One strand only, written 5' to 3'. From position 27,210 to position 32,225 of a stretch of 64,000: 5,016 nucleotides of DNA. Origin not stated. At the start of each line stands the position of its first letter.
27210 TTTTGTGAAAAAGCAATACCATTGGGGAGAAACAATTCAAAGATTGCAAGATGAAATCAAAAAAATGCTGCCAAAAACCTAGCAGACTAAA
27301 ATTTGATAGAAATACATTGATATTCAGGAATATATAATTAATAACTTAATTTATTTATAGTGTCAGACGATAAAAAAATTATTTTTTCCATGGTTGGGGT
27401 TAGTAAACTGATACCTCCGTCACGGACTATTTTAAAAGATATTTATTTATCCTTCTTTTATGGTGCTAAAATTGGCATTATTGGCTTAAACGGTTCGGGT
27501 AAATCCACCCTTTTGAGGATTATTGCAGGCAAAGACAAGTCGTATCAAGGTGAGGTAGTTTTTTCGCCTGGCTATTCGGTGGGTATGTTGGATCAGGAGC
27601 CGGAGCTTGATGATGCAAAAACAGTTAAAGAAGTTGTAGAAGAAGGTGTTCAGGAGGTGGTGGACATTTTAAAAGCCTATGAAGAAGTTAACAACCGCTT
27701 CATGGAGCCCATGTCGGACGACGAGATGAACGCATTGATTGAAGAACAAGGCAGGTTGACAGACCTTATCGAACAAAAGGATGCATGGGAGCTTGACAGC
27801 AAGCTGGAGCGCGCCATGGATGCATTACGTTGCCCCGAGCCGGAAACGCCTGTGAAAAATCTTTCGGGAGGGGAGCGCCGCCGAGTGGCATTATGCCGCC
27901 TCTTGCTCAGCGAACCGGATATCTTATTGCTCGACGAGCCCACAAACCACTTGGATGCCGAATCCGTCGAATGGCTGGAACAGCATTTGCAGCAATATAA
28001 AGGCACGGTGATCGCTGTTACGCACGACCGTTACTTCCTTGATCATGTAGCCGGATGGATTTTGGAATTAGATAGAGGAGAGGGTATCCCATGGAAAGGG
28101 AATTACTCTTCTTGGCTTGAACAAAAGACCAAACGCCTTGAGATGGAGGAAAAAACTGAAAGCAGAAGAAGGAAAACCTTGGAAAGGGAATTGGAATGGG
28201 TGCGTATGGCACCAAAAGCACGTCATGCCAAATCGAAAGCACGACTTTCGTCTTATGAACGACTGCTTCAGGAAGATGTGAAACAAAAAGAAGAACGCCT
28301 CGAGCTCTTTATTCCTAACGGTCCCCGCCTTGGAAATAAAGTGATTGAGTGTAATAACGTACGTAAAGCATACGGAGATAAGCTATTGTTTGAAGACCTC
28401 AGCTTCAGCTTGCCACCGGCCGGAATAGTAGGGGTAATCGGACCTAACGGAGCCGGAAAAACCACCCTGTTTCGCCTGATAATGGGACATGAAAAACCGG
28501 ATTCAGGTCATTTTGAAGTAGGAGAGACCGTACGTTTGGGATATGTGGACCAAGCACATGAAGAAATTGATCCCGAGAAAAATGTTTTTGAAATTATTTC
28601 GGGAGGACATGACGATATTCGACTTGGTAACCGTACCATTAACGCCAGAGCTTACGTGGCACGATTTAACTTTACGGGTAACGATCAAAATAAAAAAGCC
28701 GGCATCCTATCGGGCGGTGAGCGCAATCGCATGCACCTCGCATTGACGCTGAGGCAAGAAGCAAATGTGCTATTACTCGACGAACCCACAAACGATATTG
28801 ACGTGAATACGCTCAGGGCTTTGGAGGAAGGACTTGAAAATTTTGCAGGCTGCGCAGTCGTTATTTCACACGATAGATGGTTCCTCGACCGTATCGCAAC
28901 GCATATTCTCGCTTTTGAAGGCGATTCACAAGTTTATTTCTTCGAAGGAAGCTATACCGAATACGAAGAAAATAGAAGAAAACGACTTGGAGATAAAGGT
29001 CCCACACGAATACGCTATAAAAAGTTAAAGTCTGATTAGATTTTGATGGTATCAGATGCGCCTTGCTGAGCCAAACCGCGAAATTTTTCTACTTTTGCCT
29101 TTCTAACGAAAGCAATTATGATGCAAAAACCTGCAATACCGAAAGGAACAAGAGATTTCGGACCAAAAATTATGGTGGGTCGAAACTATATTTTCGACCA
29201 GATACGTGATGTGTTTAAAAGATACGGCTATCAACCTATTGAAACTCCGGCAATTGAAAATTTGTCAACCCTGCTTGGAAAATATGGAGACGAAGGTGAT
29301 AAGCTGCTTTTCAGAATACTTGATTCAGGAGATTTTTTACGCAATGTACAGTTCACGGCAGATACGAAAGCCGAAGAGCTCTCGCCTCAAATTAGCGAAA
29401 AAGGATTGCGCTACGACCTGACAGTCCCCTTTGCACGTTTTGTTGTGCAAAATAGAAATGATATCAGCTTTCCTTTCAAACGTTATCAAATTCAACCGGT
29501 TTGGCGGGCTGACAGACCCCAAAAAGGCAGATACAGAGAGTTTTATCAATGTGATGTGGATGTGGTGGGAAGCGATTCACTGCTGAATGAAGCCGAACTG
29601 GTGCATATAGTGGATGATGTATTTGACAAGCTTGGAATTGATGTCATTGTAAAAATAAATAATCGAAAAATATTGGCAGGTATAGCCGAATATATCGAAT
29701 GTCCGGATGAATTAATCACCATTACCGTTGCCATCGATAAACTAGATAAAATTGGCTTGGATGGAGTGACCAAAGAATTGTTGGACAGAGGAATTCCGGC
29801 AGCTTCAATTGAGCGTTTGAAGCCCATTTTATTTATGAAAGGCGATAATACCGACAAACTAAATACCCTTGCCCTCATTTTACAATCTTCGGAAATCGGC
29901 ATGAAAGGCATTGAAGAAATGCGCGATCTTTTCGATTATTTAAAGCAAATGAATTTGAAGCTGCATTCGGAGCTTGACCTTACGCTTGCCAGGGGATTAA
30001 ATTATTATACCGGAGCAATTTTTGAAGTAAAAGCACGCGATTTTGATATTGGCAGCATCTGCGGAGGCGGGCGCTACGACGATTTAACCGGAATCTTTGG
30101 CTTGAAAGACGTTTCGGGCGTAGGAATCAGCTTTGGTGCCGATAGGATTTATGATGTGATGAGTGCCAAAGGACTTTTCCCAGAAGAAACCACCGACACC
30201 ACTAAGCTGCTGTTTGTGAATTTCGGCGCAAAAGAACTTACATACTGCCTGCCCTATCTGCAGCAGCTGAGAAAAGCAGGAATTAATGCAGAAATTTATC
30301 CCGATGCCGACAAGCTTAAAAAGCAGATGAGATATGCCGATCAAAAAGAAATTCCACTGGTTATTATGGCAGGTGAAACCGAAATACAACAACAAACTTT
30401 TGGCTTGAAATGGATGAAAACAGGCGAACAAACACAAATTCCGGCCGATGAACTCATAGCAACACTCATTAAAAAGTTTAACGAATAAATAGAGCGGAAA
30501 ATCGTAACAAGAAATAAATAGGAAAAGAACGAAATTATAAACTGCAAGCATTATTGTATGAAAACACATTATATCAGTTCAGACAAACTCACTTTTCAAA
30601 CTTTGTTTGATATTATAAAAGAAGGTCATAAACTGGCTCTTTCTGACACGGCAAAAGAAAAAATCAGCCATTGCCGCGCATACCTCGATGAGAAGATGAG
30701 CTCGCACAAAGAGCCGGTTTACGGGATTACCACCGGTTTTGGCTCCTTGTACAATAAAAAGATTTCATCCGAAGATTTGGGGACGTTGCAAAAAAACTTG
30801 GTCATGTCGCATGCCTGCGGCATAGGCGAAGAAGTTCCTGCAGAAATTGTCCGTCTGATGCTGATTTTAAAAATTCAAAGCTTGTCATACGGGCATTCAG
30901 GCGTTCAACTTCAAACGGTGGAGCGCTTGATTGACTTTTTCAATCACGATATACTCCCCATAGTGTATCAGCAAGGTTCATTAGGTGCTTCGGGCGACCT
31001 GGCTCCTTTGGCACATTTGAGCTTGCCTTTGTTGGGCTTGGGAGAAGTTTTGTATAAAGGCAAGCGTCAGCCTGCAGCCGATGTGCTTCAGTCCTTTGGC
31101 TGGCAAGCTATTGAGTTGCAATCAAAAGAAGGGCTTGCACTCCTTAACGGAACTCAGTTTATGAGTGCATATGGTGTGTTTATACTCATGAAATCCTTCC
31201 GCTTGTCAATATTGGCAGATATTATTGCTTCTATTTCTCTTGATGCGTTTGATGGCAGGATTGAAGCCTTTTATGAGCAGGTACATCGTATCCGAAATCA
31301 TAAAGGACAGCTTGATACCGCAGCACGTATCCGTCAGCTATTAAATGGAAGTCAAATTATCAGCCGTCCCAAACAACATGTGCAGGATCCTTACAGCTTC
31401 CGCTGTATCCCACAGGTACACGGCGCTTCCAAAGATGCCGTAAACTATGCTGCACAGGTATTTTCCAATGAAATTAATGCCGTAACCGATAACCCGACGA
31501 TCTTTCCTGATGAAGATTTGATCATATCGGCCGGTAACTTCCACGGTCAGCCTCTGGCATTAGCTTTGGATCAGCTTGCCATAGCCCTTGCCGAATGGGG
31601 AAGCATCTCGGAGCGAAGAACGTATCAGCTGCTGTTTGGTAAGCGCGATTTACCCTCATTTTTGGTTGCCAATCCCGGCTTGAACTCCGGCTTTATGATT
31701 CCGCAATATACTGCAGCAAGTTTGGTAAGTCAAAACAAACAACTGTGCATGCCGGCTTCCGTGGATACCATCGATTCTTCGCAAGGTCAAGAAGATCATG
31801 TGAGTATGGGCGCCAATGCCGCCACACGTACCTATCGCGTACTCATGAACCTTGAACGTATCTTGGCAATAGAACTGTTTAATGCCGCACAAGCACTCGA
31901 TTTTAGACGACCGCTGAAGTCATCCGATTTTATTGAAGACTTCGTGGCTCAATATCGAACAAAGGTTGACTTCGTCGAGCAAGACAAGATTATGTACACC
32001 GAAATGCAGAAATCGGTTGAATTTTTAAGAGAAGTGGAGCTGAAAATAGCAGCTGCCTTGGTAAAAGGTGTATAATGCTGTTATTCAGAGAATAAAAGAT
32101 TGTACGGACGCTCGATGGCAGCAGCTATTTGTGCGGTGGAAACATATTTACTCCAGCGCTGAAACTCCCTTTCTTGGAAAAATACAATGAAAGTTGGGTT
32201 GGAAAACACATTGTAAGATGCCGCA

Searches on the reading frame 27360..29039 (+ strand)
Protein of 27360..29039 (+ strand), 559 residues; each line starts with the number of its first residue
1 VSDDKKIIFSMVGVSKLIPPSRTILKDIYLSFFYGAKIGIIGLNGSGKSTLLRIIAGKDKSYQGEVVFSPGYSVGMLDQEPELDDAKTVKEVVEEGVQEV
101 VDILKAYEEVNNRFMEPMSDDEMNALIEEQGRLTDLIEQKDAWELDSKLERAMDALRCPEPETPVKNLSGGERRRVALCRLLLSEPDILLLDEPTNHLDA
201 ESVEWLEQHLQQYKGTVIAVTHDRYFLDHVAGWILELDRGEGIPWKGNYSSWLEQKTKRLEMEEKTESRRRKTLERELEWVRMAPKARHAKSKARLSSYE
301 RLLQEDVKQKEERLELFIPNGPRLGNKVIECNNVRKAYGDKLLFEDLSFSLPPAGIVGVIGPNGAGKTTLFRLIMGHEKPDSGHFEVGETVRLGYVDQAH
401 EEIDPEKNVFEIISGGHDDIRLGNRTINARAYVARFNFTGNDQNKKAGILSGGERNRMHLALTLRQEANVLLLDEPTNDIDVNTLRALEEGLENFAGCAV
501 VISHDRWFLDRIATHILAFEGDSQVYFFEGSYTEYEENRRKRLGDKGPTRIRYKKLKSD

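Call 67: search_protein_families(library=pfam, proteins=[window:27360-29039:+], max_evalue=0.00001)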
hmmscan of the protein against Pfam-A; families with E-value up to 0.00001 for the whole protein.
window:27360-29039:+ (559 aa): 7 families
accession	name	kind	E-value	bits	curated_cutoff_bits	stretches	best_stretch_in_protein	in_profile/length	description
PF00005.33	ABC_tran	-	1.2e-53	181.8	25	2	25-196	1-137/137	ABC transporter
PF13304.12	AAA_21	-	7.3e-17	62.8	27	0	163-228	233-304/304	AAA domain, putative AbiEii toxin, Type IV TA system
PF12848.13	ABC_tran_Xtn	-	6.1e-11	42.7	25.9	1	235-310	1-76/85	ABC transporter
PF02463.25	SMC_N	-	8.9e-10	38.8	40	0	159-228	135-203/220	RecF/RecN/SMC N terminal domain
PF13476.12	AAA_23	-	3.3e-07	31.6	27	0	344-374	10-39/201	AAA domain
PF13238.12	AAA_18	-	1.2e-06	29.4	29.4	0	38-119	1-69/128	AAA domain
PF13555.12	AAA_29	-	4.6e-06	26.7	27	0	344-371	12-39/61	P-loop containing region of AAA domain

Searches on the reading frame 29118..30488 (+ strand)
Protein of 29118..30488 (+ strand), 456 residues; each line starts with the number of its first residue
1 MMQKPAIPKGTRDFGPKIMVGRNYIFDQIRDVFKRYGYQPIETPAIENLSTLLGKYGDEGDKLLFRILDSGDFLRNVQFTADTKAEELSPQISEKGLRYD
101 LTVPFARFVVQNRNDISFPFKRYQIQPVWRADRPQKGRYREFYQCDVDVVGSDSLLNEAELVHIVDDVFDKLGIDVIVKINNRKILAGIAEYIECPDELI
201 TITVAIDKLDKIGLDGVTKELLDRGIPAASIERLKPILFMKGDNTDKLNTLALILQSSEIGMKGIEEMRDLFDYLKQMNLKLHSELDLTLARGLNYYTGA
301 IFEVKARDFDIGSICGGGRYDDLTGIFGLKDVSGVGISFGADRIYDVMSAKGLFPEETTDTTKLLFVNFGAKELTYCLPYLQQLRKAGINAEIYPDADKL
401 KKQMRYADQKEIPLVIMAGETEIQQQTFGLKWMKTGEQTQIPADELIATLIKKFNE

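Call 67: search_protein_families(library=pfam, proteins=[window:29118-30488:+], max_evalue=0.00001)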
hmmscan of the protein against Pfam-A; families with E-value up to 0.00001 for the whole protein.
window:29118-30488:+ (456 aa): 2 families
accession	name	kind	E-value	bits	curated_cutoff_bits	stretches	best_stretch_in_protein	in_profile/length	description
PF13393.11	tRNA-synt_His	-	3.1e-34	119.1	25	1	10-343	1-307/308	Histidyl-tRNA synthetase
PF03129.25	HGTP_anticodon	-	1.9e-16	60.4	21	1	374-452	15-93/94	Anticodon binding domain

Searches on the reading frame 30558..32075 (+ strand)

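Call 68: search_protein_families(library=pfam, proteins=[window:30558-32075:+], max_evalue=0.00001)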
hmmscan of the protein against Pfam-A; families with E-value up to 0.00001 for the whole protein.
window:30558-32075:+ (505 aa): 1 family
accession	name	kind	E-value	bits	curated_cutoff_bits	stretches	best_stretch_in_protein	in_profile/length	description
PF00221.24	Lyase_aromatic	-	3.1e-189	629.9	27.3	1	11-467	1-465/466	Aromatic amino acid lyase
